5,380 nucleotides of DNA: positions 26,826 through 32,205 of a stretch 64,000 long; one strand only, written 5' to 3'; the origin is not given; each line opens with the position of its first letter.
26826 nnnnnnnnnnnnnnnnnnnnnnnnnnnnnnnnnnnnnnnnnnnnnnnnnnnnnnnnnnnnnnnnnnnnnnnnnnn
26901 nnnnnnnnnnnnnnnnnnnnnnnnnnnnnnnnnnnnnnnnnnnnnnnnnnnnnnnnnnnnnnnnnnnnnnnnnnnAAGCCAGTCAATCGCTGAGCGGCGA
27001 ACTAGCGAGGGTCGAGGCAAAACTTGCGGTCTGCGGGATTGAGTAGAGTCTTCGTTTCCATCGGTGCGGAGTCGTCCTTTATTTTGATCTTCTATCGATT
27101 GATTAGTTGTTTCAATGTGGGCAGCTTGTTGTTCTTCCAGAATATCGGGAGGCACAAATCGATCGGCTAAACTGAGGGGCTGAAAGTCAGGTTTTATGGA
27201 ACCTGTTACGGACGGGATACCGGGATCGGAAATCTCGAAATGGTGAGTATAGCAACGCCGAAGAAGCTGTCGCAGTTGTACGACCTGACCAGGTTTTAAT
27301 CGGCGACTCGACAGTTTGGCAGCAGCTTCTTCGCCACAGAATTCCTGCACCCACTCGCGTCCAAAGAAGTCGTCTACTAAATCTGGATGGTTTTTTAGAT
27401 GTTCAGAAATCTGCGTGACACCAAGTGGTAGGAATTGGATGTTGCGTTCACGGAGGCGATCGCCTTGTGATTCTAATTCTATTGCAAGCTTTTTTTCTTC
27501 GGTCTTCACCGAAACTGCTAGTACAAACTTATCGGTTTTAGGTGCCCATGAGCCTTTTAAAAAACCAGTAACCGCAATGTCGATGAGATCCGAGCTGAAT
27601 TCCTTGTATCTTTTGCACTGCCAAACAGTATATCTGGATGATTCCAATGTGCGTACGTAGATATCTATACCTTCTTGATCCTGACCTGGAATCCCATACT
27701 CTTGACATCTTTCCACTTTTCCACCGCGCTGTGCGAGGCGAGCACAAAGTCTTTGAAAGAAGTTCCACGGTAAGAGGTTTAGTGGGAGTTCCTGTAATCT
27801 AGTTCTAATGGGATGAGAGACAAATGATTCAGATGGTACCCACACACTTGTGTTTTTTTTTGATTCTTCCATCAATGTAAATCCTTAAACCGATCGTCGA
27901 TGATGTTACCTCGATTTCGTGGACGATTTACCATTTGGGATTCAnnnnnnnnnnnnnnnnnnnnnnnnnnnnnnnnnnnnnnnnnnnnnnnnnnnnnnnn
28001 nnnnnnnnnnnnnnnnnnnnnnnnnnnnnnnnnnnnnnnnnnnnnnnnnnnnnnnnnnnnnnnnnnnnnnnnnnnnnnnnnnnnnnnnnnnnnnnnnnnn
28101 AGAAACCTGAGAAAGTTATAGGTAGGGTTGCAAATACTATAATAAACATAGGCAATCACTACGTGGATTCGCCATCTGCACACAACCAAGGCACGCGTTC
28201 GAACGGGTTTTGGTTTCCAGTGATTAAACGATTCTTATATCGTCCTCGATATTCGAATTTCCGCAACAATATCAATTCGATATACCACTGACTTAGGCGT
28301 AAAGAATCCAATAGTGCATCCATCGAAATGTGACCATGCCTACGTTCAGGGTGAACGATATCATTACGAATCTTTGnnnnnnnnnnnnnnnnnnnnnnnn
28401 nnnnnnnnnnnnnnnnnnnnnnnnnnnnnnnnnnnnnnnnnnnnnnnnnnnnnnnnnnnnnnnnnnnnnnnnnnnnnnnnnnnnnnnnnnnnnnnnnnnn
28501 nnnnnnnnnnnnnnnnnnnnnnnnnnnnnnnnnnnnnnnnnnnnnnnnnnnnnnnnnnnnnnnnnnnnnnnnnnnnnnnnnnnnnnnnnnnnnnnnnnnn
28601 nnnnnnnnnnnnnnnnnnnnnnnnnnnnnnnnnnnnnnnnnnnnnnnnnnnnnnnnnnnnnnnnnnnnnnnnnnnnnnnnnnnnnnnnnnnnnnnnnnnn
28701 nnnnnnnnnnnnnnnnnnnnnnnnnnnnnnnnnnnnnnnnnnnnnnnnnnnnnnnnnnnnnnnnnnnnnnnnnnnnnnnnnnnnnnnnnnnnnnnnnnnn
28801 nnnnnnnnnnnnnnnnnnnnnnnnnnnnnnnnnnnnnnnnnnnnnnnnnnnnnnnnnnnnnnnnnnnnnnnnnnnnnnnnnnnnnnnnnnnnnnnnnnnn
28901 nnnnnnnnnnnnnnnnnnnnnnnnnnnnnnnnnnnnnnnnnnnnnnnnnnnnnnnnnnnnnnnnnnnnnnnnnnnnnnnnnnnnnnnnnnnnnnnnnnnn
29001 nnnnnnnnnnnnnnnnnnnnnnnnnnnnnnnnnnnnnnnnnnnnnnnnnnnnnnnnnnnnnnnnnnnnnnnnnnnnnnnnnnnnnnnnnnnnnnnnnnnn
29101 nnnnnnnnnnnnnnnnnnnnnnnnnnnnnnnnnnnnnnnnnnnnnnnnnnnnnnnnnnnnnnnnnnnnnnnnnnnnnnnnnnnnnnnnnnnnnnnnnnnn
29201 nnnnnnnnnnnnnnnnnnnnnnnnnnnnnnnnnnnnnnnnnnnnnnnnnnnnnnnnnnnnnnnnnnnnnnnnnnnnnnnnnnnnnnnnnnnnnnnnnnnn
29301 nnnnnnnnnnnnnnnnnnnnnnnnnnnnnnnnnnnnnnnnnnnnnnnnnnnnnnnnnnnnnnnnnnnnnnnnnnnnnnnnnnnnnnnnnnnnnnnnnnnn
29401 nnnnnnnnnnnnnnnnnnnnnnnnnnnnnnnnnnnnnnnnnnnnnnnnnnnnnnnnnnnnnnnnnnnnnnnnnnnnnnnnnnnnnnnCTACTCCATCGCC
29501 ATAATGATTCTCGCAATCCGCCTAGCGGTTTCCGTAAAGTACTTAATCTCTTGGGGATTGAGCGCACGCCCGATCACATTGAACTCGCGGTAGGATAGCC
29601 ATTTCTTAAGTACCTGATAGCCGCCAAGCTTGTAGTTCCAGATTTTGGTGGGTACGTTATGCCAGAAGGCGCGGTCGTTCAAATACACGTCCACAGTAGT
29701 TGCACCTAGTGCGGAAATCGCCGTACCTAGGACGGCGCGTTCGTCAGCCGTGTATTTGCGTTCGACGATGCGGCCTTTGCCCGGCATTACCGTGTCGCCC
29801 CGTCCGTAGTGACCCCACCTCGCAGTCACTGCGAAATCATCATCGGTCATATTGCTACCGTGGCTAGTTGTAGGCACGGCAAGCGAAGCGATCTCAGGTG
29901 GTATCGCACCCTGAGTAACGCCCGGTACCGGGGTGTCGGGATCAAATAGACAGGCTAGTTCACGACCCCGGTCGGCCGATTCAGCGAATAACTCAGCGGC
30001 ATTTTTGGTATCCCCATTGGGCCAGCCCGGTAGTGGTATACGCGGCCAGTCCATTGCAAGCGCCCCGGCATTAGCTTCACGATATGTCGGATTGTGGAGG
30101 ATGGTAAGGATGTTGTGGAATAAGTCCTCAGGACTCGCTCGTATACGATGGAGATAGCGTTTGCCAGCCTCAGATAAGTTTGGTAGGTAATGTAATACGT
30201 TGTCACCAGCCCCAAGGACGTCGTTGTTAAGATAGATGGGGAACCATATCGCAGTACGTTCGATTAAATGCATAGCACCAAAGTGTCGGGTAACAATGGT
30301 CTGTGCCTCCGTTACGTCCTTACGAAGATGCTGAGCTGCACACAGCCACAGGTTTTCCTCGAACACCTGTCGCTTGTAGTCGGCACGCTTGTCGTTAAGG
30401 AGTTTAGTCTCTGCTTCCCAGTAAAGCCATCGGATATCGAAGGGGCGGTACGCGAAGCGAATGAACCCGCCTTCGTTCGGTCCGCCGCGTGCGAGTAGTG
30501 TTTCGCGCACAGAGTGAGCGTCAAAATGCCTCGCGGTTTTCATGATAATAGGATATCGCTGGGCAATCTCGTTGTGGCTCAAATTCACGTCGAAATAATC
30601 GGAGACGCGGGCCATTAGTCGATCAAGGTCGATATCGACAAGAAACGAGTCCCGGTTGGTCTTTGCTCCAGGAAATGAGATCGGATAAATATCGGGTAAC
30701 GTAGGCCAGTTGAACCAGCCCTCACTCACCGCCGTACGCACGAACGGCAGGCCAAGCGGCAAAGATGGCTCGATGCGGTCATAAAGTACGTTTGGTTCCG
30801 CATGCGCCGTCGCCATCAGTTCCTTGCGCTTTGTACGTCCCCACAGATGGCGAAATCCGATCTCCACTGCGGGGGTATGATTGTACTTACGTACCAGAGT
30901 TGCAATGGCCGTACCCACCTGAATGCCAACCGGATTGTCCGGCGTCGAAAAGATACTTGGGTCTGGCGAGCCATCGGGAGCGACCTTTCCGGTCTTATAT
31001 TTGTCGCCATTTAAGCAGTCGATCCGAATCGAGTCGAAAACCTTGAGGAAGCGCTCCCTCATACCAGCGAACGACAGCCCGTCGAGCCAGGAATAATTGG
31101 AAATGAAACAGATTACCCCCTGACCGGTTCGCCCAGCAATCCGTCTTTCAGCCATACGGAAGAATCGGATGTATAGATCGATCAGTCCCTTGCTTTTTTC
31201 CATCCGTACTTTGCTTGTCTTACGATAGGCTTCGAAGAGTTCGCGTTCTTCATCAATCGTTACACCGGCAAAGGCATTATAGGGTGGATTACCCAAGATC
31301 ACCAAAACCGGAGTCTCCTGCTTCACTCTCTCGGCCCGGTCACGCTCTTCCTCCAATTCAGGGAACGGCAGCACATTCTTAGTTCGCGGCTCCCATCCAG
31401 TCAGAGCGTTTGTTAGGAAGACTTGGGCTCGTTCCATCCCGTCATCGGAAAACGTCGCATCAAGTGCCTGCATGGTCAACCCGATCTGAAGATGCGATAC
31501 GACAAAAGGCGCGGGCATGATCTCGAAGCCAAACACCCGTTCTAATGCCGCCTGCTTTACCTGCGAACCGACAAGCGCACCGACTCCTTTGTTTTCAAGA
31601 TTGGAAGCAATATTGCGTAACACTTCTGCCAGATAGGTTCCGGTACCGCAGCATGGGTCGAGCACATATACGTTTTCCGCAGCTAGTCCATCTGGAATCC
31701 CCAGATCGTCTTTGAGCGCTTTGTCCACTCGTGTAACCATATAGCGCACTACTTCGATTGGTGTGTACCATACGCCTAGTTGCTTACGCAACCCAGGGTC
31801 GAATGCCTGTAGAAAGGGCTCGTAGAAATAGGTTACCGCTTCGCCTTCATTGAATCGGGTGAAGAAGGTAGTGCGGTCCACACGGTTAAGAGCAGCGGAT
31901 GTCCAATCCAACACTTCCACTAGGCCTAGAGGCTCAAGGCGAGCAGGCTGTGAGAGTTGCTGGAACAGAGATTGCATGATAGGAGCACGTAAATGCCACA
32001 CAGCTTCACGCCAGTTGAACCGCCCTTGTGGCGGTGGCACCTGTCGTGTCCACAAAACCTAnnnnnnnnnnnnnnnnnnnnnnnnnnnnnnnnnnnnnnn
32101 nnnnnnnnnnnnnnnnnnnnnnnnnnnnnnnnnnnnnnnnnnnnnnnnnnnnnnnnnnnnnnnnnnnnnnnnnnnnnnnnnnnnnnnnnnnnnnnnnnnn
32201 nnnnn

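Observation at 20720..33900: ~13-kb low-GC, decayed defence/accessory island without visible integrase or tRNA anchor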

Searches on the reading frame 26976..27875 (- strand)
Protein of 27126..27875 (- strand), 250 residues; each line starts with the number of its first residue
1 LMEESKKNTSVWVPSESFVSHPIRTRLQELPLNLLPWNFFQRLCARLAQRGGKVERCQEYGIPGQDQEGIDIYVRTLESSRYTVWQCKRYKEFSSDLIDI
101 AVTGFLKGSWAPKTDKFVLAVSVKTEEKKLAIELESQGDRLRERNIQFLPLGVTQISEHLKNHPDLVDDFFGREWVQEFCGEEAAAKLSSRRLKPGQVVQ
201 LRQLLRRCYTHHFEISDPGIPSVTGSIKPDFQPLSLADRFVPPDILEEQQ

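Call 42: search_protein_families(library=pfam, proteins=[window:27126-27875:-], max_evalue=1)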
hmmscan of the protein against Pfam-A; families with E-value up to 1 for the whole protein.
seq(250 aa): 3 families
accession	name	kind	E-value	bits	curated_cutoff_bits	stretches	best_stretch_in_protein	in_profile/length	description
PF04471.18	Mrr_cat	-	0.0037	17.8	21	1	35-92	4-59/115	Restriction endonuclease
PF13156.12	Mrr_cat_2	-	0.0083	16.4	22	1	61-112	24-73/127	Restriction endonuclease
PF02671.26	PAH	-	0.1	12.8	21.3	1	153-170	24-41/45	Paired amphipathic helix repeat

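Call 70: predict_structure(alignment_id=A5)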
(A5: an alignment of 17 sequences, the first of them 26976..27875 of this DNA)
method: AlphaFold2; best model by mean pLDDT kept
length: 300 residues; sequences in the alignment: 17
mean_pLDDT: 72.7   pTM: 0.59
mean pLDDT of the five models: 72.7, 72.1, 72.0, 71.9, 69.2
residues with pLDDT >= 90: 114; 70-90: 62; 50-70: 64; < 50: 60
segments of 3 or more residues with pLDDT < 50: 1-3, 243-289, 297-300
pLDDT, mean of each block of 10 residues (from residue 1): 54 57 73 89 92 87 61 92 92 90 93 96 91 96 97 95 93 90 85 73 72 62 52 60 48 38 32 33 41 48
secondary structure, 60 per line:
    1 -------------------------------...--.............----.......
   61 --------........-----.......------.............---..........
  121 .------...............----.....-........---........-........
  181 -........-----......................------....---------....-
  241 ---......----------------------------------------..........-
elements in order: H37-49 E54-60 E69-76 E82-88 H95-107 E114-121 H128-142 E147-151 H153-160 H164-171 H173-180 H182-189 H195-216 H223-226 H236-239 E244-249 E290-295 H296-299

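Call 72: fold_search(model_id=the predicted structure, library=pdb)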
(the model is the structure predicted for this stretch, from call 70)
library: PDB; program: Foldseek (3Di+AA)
matches with E <= 10: 1055; with E <= 0.001: 1
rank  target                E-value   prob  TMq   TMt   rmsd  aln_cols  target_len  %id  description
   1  7e8r                  3.2e-04  1.00  0.29  0.26   8.9       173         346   12  EcoT38I restriction endonuclease (released 2022-03-02)
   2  8q3k_E                3.3e-03  1.00  0.29  0.40   4.5       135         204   12  The open state of the ASFV apo-RNA polymerase (released 2024-02-14)
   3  8q3b_E                3.7e-03  1.00  0.29  0.40   3.9       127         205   12  The closed state of the ASFV apo-RNA polymerase (released 2024-02-14)
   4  8q3y_A                7.2e-03  0.90  0.22  0.16   9.5       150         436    8  Crystal structure of apo Can2 from Thermoanaerobacter brockii (released 2023-11-22)
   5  4f0p_A                7.6e-03  0.96  0.28  0.20   7.8       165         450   12  MspJI Restriction Endonuclease - P31 Form (released 2012-08-08)
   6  4f0p_B                1.8e-02  0.80  0.26  0.19  11.1       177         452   11  MspJI Restriction Endonuclease - P31 Form (released 2012-08-08)
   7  7edb_A                1.8e-02  0.77  0.25  0.22  10.9       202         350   13  EcoT38I restriction endonuclease complexed with DNA (released 2022-03-16)
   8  7tfj_E                1.8e-02  0.44  0.21  0.19  16.4       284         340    9  Atomic model of S. cerevisiae clamp-clamp loader complex PCNA-RFC bound to DNA with a closed clamp ring (released 2022-11-16)
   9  8dgf_A                1.9e-02  0.97  0.29  0.07   8.6       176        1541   12  Avs4 bound to phage PhiV-1 portal (released 2022-08-03)
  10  6wam_F                2.1e-02  0.90  0.27  0.21   6.9       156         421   12  Structure of Acinetobacter baumannii Cap4 SAVED/CARF-domain containing receptor (released 2020-06-17)
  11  6wan_F                2.3e-02  0.85  0.25  0.20   6.3       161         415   10  Structure of Acinetobacter baumannii Cap4 SAVED/CARF-domain containing receptor with the cyclic trinucleotide 3'3'3'-c (released 2020-06-17)
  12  6wam_A                3.1e-02  0.90  0.28  0.21   6.1       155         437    9  Structure of Acinetobacter baumannii Cap4 SAVED/CARF-domain containing receptor (released 2020-06-17)
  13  8zwo_E                3.7e-02  0.57  0.20  0.17   8.9       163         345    9  Structure of CTF18-PCNA with ATP (released 2025-06-18)
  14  6vm6_F                3.9e-02  0.75  0.27  0.20   8.9       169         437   11  Structure of Acinetobacter baumannii Cap4 SAVED/CARF-domain containing receptor with the cyclic trinucleotide 2'3'3'-c (released 2020-06-17)
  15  6wam_B                3.9e-02  0.72  0.26  0.20   8.7       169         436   11  Structure of Acinetobacter baumannii Cap4 SAVED/CARF-domain containing receptor (released 2020-06-17)
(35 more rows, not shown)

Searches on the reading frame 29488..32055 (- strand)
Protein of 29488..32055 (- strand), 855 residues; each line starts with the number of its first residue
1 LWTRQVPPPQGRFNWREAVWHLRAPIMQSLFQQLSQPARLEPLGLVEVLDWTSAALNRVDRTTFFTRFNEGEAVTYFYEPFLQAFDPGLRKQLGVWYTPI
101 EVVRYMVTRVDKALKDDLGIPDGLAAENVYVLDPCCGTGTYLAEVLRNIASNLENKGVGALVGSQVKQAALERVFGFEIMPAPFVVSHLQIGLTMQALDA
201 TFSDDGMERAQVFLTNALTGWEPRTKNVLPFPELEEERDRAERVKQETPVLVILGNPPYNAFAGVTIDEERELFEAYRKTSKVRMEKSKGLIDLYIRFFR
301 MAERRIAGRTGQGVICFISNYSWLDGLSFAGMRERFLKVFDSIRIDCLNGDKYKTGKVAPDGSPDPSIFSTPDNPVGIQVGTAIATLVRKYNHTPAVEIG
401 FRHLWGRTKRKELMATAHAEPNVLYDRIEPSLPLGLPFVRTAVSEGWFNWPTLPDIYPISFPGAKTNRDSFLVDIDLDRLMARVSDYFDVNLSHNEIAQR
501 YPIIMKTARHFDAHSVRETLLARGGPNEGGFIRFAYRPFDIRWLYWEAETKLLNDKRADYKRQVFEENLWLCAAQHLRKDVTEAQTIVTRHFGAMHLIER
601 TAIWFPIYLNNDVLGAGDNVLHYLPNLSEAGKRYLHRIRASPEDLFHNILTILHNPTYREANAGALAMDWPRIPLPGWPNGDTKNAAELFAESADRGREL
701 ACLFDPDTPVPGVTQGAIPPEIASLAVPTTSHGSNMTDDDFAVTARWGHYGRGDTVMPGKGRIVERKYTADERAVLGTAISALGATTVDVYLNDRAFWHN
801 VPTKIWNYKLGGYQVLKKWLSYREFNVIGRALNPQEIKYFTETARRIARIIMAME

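Call 5: search_protein_families(library=pfam, proteins=[window:29488-32055:-], max_evalue=0.01)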
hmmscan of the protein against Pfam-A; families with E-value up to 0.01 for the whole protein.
window:29488-32055:- (855 aa): 4 families
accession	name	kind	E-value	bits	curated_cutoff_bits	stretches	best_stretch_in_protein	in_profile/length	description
PF18135.7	Type_ISP_C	-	4.8e-37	128.3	25.9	1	455-829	1-318/342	Type ISP C-terminal specificity domain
PF02384.22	N6_Mtase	-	2.4e-08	34.1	20.4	1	74-187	6-93/311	N-6 DNA Methylase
PF07669.17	Eco57I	-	4e-05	24.2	25.3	1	250-338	75-155/171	Eco57I restriction-modification methylase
PF20473.4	MmeI_Mtase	-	5.9e-05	22.8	27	1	128-326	20-205/259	MmeI, DNA-methyltransferase domain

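Call 6: search_protein_families(library=padloc, proteins=[window:29488-32055:-], max_evalue=0.01)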
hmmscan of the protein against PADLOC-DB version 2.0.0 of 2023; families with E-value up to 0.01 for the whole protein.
window:29488-32055:- (855 aa): 27 families (the best 25 are shown)
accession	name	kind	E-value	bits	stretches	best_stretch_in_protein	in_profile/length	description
PDLC03610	REase_MTase_IIG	-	1e-82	276.8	3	46-261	265-485/1096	Type IIG restriction enzyme-methyltransferase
PDLC03631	REase_MTase_IIG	-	1.5e-70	236.3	1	49-702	267-912/1086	Type IIG restriction enzyme-methyltransferase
PDLC03597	REase_MTase_IIG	-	3.6e-35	118.9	2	74-413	861-1186/1646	Type IIG restriction enzyme-methyltransferase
PDLC03051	REase_MTase_I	-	4.3e-32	108.3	2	75-358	847-1124/1591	Type I restriction enzyme-methyltransferase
PDLC03621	REase_MTase_IIG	-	7.2e-29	98.4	2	76-389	286-584/1024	Type IIG restriction enzyme-methyltransferase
PDLC04134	mad2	-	1.5e-12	45.1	1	51-348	233-425/492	mads_2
PDLC03348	MTase_II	-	5.6e-09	33.1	1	90-193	217-311/727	Type II methyltransferase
PDLC03025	MTase_I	-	1.1e-08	32.2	1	55-190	125-238/569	Type I methyltransferase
PDLC02529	PglX|PglXI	-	1.2e-08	31.2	1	63-322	169-423/1189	PglX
PDLC03630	REase_MTase_IIG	-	1.4e-08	31.1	1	88-182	365-457/1100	Type IIG restriction enzyme-methyltransferase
PDLC03338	MTase_II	-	1.7e-07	28.3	1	85-346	121-327/604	Type II methyltransferase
PDLC03235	MTase_II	-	2.2e-06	24.8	1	86-308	96-298/648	Type II methyltransferase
PDLC03021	MTase_I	-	3.2e-06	24.2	1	57-187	130-241/491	Type I methyltransferase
PDLC03335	MTase_II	-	2e-05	21.5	1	67-336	53-272/607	Type II methyltransferase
PDLC03603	REase_MTase_IIG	-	9.6e-05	18.6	1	91-159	294-356/1016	Type IIG restriction enzyme-methyltransferase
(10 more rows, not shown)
